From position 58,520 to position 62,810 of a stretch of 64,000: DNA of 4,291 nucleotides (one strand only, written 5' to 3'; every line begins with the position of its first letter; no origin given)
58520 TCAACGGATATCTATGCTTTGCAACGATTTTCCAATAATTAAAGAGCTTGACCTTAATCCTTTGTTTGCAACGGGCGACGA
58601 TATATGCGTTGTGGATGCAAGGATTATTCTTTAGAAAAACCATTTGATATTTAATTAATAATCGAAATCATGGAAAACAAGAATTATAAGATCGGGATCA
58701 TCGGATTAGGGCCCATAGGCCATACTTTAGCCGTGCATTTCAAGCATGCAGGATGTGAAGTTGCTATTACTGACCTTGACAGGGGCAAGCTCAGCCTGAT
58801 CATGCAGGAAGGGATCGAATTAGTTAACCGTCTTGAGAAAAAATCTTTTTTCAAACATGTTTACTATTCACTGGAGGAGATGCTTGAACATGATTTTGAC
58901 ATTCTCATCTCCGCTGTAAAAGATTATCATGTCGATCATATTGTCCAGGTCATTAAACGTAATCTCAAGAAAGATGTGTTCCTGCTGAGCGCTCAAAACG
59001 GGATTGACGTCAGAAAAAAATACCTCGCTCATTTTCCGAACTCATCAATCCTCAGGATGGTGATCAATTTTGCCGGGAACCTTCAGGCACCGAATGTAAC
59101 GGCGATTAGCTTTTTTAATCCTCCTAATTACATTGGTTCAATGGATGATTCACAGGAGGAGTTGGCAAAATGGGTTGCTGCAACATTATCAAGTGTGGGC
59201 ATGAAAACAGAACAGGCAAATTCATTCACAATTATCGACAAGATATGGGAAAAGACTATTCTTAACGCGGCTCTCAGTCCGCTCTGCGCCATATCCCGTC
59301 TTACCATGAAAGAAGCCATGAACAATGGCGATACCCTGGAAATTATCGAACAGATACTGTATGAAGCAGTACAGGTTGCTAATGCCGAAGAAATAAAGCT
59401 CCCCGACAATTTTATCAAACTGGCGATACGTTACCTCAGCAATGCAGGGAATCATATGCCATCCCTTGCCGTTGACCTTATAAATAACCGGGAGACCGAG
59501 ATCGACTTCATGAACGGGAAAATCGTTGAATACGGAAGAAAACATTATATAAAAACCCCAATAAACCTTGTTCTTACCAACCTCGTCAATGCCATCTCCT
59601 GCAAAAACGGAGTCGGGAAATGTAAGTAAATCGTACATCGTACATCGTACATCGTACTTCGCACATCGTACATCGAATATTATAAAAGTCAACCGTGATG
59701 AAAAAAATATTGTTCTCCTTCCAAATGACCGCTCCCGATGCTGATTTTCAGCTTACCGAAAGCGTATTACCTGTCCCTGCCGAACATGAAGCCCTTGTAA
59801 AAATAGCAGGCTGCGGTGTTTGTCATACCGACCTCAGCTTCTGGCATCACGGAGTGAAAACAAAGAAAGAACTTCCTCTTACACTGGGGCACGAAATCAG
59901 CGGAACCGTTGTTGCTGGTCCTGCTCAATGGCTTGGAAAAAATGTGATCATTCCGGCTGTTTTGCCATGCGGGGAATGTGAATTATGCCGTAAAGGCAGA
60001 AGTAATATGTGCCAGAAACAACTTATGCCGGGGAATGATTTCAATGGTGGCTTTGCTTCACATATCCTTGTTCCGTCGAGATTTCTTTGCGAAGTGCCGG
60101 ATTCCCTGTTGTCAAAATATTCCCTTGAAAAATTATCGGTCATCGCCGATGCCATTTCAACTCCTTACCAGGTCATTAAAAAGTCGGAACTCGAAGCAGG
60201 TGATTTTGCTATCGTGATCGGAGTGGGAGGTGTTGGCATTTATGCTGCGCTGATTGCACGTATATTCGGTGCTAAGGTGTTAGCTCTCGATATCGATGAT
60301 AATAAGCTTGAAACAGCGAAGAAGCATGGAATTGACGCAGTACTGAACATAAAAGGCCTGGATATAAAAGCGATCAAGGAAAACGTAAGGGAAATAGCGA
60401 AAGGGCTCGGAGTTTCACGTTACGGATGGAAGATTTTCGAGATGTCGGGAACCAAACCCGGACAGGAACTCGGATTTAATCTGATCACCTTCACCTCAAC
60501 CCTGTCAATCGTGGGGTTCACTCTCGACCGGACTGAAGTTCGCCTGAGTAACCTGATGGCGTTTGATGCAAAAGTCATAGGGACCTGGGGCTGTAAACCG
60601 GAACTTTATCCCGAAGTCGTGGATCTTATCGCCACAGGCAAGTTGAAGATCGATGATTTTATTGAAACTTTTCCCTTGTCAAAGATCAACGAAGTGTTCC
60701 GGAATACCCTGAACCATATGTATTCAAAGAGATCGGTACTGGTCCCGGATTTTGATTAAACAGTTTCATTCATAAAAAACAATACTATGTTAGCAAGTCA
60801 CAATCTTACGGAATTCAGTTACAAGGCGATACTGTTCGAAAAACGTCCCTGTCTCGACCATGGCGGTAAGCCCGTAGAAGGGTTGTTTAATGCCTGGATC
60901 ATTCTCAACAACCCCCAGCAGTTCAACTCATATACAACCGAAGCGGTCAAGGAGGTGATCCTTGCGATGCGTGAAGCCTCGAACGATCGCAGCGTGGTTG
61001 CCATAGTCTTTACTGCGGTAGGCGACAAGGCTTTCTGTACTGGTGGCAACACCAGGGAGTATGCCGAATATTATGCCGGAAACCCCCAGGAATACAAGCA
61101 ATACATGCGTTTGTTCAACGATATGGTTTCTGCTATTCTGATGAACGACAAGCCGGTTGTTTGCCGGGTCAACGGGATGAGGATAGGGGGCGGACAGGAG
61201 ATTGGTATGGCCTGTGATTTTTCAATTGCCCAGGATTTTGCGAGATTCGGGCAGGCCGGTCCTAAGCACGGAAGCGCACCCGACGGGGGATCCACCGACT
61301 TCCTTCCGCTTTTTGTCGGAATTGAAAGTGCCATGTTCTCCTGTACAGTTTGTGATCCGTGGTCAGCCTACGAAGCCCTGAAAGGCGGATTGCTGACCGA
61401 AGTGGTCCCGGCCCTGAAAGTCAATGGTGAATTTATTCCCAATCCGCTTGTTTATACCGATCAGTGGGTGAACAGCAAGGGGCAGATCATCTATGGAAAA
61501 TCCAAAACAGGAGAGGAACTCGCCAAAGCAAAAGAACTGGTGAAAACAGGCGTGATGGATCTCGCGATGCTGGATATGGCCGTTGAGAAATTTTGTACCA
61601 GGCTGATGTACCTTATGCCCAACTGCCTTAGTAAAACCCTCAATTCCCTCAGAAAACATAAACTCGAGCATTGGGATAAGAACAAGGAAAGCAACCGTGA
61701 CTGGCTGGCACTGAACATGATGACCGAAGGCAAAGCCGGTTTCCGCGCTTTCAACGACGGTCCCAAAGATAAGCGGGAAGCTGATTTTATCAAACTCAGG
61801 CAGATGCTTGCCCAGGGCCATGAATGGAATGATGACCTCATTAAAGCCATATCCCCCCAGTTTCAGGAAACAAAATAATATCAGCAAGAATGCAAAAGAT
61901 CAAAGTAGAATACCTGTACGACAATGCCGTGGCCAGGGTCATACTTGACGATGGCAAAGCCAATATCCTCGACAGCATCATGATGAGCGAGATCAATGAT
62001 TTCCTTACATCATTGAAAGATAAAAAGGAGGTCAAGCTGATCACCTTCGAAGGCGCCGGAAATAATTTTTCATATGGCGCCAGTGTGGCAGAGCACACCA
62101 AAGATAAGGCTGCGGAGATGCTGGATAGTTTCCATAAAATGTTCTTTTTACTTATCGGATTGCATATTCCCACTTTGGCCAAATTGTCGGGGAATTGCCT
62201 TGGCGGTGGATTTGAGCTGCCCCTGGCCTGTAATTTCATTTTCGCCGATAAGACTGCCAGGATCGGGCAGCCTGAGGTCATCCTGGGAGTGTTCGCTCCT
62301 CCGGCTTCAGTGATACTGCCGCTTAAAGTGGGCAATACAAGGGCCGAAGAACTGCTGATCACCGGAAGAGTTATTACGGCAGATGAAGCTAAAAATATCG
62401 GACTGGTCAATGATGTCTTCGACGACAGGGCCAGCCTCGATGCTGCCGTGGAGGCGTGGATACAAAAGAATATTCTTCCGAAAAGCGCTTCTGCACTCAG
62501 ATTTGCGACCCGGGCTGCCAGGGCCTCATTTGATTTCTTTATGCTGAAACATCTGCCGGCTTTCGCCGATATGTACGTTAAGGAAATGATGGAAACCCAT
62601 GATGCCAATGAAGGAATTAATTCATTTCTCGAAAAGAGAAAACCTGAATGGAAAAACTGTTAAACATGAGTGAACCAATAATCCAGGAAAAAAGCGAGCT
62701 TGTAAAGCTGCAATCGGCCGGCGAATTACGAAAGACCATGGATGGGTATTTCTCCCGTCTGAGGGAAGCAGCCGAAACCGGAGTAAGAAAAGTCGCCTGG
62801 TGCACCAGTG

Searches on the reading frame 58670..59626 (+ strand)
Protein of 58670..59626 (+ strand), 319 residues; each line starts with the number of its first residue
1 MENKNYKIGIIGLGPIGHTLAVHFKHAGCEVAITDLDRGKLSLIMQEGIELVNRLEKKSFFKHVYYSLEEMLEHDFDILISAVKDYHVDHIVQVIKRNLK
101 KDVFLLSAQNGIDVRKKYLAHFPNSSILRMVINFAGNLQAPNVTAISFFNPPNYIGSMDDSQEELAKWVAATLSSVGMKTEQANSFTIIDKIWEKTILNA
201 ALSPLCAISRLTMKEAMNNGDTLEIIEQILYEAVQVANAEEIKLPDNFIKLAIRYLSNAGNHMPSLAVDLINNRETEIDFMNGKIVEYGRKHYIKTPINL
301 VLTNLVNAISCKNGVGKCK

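Call 3: search_protein_families(library=ncbifam, proteins=[window:58670-59626:+], max_evalue=0.00001)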
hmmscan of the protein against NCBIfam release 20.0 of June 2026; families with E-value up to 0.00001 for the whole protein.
window:58670-59626:+ (319 aa): 15 families
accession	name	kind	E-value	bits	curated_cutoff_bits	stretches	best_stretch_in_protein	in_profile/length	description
TIGR00745.1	apbA_panE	subfamily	6.6e-49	166.8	141.35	1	7-309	1-301/305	2-dehydropantoate 2-reductase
NF005088.0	PRK06522.1-2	subfamily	3.3e-41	141.4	371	1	7-308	2-300/308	2-dehydropantoate 2-reductase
NF005091.0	PRK06522.2-2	equivalog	1.4e-34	119.7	252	1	7-312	3-299/302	2-dehydropantoate 2-reductase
NF005092.1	PRK06522.2-3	equivalog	1.6e-30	106.3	500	1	7-308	2-293/296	2-dehydropantoate 2-reductase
NF004887.0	PRK06249.1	equivalog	3.4e-25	88.9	360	1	2-310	2-311/316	putative 2-dehydropantoate 2-reductase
NF005089.0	PRK06522.1-4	subfamily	1.4e-23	83.8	223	1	7-309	2-317/326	2-dehydropantoate 2-reductase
NF005093.0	PRK06522.2-4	equivalog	1.6e-23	83.6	308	1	5-310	3-297/304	2-dehydropantoate 2-reductase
NF009542.0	PRK12921.1-4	equivalog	2.2e-22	79.7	288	1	7-304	3-277/286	oxidoreductase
NF005087.0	PRK06522.1-1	equivalog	5.8e-22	78.1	351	1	7-307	2-286/296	2-dehydropantoate 2-reductase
NF009543.0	PRK12921.1-5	equivalog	1.1e-21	77.4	339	1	7-308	2-301/305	oxidoreductase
NF006083.0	PRK08229.1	equivalog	7.3e-20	71.2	371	2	6-243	3-232/341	2-dehydropantoate 2-reductase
NF009541.0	PRK12921.1-1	equivalog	7.5e-20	71.4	338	1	4-310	4-293/297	oxidoreductase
NF005094.0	PRK06522.2-5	equivalog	7.9e-17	61.5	382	1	7-299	2-291/307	2-dehydropantoate 2-reductase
NF004311.0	PRK05708.1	equivalog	3.9e-15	55.5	378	1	7-314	4-301/305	putative 2-dehydropantoate 2-reductase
NF005090.0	PRK06522.2-1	equivalog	8.4e-14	51.5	496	1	6-113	3-105/296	2-dehydropantoate 2-reductase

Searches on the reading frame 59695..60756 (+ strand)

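Call 3: search_protein_families(library=ncbifam, proteins=[window:59695-60756:+], max_evalue=0.00001)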
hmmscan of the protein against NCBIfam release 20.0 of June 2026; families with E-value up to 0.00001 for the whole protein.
window:59695-60756:+ (354 aa): 20 families
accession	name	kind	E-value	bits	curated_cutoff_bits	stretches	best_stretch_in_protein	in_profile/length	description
TIGR03201.1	dearomat_had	equivalog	2.8e-133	444.3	338.65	1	9-351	2-349/349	6-hydroxycyclohex-1-ene-1-carbonyl-CoA dehydrogenase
NF041097.1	keto_inos_dh_IolM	equivalog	6.5e-42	143.6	450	1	16-341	38-380/389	scyllo-inosose 3-dehydrogenase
TIGR00692.1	tdh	equivalog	8.2e-34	117.1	458.35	1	15-335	8-325/340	L-threonine 3-dehydrogenase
NF006940.0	PRK09422.1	equivalog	4.2e-33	114.7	344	1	16-348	10-332/338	alcohol dehydrogenase AdhP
TIGR03451.1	mycoS_dep_FDH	equivalog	4e-32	111.4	512.9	2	15-107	11-105/358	S-(hydroxymethyl)mycothiol dehydrogenase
NF003808.0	PRK05396.1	equivalog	4.6e-32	111.2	380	1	14-335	9-325/341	L-threonine 3-dehydrogenase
NF010344.0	PRK13771.1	subfamily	2.1e-31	109.1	349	1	14-220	9-214/334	putative alcohol dehydrogenase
NF047908.1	AldhRedAhr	equivalog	3.8e-28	98.3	470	1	29-337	27-321/335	NADPH-dependent aldehyde reductase Ahr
TIGR03989.1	Rxyl_3153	subfamily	6.5e-27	94.8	440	2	118-338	139-358/370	NDMA-dependent alcohol dehydrogenase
NF041172.1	AcrlCoa_red_Thmprot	equivalog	1.4e-24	86.6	500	1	14-220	9-215/334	acryloyl-CoA reductase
NF007489.0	PRK10083.1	equivalog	3.1e-24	85.6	376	1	18-323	12-307/339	Zn-dependent oxidoreductase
NF007642.0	PRK10309.1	equivalog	2e-23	83.2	550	1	15-299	9-288/347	galactitol-1-phosphate 5-dehydrogenase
TIGR02818.1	adh_III_F_hyde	equivalog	2.2e-23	82.9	543.95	1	13-347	9-364/368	S-(hydroxymethyl)glutathione dehydrogenase/class III alcohol dehydrogenase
TIGR03366.1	HpnZ_proposed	hypoth_equivalog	8.2e-22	77.8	328.1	1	26-278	1-257/315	putative phosphonate catabolism associated alcohol dehydrogenase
TIGR02822.1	adh_fam_2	subfamily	6.7e-21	74.7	283.5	1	19-212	16-209/329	zinc-binding alcohol dehydrogenase family protein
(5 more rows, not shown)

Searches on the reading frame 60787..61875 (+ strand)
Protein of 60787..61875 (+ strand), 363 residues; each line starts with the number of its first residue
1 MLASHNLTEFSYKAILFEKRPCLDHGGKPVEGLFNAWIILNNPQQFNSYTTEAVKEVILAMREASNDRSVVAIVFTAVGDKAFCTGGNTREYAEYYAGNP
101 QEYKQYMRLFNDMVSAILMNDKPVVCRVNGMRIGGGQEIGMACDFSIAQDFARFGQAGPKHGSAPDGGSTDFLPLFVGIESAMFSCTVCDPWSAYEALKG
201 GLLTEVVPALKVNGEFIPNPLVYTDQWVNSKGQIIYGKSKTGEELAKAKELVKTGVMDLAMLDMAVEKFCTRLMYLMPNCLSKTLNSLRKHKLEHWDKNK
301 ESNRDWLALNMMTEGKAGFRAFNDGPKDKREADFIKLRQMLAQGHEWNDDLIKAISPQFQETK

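Call 3: search_protein_families(library=ncbifam, proteins=[window:60787-61875:+], max_evalue=0.00001)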
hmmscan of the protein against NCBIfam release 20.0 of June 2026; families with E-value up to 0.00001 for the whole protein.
window:60787-61875:+ (363 aa): 64 families (the best 25 are shown)
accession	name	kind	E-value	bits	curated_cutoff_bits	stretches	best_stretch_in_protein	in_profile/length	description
TIGR03200.1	dearomat_oah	equivalog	1.9e-173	576.6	464.45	1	5-354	4-358/360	6-oxocyclohex-1-ene-1-carbonyl-CoA hydratase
TIGR03210.1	badI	equivalog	6.3e-35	120.7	467.6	1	36-214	13-187/256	2-ketocyclohexanecarboxyl-CoA hydrolase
NF005637.0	PRK07396.1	equivalog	5.9e-32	111.1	380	1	36-215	24-201/273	1,4-dihydroxy-2-naphthoyl-CoA synthase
TIGR01929.1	menB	equivalog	2.2e-29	102.8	342.7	1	37-214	15-190/259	1,4-dihydroxy-2-naphthoyl-CoA synthase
NF004475.0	PRK05809.1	subfamily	8.9e-28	97.5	394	1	36-208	15-184/260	short-chain-enoyl-CoA hydratase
NF046063.1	oxepin_alt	equivalog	2.4e-27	96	300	1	38-208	13-182/254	oxepin-CoA hydrolase, alternative type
NF004840.0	PRK06190.1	equivalog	3e-26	92.6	253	1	38-209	17-184/260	enoyl-CoA hydratase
NF006109.0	PRK08260.1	subfamily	1.2e-25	90.4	320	1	37-209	16-201/296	enoyl-CoA hydratase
NF051848.1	EnCoAHydtEchA19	equivalog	2.4e-24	86.3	400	1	38-209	13-183/258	enoyl-CoA hydratase EchA19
NF004517.0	PRK05862.1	equivalog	3.4e-24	85.7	396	1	36-213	15-186/257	enoyl-CoA hydratase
NF004634.0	PRK05980.1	equivalog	8.4e-24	84.3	375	1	37-210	15-189/263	crotonase/enoyl-CoA hydratase family protein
NF005700.0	PRK07511.1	subfamily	8.7e-24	84.5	274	1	39-193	17-170/260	enoyl-CoA hydratase family protein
TIGR02280.1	PaaB1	equivalog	1.8e-23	83.4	345.15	1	38-207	12-179/256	2-(1,2-epoxy-1,2-dihydrophenyl)acetyl-CoA isomerase PaaG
NF005802.0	PRK07657.1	equivalog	3.5e-23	82.4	363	1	37-213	16-189/260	enoyl-CoA hydratase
NF006699.0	PRK09245.1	subfamily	3.8e-23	82.1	354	1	38-209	16-191/266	crotonase/enoyl-CoA hydratase family protein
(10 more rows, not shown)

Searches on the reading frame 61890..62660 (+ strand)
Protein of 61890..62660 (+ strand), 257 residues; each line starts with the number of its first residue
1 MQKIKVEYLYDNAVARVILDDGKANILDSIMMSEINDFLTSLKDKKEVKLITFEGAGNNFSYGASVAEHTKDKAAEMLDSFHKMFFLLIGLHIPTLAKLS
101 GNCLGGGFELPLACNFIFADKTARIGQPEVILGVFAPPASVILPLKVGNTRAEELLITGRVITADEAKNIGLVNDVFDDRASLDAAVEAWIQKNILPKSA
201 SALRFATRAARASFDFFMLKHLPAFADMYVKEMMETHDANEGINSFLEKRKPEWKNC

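Call 3: search_protein_families(library=ncbifam, proteins=[window:61890-62660:+], max_evalue=0.00001)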
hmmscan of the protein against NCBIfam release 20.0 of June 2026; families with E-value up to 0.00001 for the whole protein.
window:61890-62660:+ (257 aa): 70 families (the best 25 are shown)
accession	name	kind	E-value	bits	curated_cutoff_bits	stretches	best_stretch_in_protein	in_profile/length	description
TIGR03189.1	dienoyl_CoA_hyt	equivalog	3e-64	216.7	292.5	1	10-256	7-250/251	cyclohexa-1,5-dienecarbonyl-CoA hydratase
NF005803.0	PRK07658.1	equivalog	3.3e-39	134.8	313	1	9-256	7-256/257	enoyl-CoA hydratase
NF051848.1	EnCoAHydtEchA19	equivalog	1e-36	126.8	400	1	23-256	20-257/258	enoyl-CoA hydratase EchA19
NF006566.0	PRK09076.1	subfamily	7.7e-36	124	286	1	4-256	5-259/260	enoyl-CoA hydratase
NF042430.2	EnCoAhydt_DpgD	equivalog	6e-34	117.6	400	1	11-256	4-257/258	enoyl-CoA-hydratase DpgD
NF006008.0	PRK08139.1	equivalog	1.4e-33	116.6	313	1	11-256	18-265/266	enoyl-CoA hydratase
NF004475.0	PRK05809.1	subfamily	1.8e-33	116.2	394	1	9-256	9-259/260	short-chain-enoyl-CoA hydratase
NF004517.0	PRK05862.1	equivalog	8.8e-33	113.9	396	1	11-256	11-256/257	enoyl-CoA hydratase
NF005802.0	PRK07657.1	equivalog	2.5e-32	112.4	363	1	2-255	3-258/260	enoyl-CoA hydratase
NF007239.0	PRK09674.1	equivalog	2.6e-32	112.3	371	1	14-255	14-255/257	2,3-dehydroadipyl-CoA hydratase PaaF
NF006007.0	PRK08138.1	subfamily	1.5e-31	109.7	355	1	13-255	17-259/261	enoyl-CoA hydratase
NF004795.0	PRK06143.1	subfamily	1.9e-30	106.3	283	1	11-220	16-228/260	enoyl-CoA hydratase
NF005675.0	PRK07468.1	equivalog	1.4e-29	103.6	350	1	13-256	14-261/262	crotonase/enoyl-CoA hydratase family protein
NF004796.0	PRK06144.1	subfamily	3.8e-29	101.9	272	1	4-255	8-260/262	enoyl-CoA hydratase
NF004794.0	PRK06142.1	equivalog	1.1e-28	100.7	308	1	10-256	12-272/273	crotonase/enoyl-CoA hydratase family protein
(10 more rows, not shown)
